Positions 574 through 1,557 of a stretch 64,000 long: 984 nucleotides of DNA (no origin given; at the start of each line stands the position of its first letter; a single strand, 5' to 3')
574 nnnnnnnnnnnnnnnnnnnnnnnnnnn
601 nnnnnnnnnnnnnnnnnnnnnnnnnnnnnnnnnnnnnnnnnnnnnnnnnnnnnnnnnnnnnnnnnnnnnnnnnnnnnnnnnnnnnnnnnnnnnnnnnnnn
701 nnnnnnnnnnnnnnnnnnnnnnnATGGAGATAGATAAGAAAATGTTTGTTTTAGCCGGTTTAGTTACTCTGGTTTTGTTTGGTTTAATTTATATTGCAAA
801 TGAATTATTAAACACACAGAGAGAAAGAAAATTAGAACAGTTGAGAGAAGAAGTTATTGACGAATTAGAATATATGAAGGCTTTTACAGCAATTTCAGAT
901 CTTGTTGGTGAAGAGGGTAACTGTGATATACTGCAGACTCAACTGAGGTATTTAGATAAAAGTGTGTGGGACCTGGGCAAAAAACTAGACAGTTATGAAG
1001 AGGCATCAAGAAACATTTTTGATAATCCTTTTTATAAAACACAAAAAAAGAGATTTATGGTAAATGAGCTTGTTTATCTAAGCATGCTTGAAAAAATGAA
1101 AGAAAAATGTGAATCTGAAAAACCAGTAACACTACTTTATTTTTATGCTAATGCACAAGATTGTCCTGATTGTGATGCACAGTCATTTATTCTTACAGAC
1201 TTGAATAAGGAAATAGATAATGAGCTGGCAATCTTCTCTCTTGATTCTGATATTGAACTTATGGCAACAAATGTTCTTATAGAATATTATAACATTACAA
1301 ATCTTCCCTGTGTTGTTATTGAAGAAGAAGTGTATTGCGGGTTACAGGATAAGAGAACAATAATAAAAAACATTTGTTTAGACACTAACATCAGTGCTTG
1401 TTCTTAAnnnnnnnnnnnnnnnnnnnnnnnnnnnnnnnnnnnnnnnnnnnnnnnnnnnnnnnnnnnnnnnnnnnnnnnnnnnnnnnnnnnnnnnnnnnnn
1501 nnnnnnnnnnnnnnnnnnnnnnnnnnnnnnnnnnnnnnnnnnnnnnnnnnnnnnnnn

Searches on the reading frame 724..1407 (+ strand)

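Call 87: search_protein_families(library=pfam, proteins=[window:724-1407:+], max_evalue=0.01)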
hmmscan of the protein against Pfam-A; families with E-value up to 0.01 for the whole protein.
window:724-1407:+ (227 aa): 1 family
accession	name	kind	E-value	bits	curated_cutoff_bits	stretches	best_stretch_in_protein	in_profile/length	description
PF13728.12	TraF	-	0.00052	20.3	23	1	132-198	128-197/224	F plasmid transfer operon protein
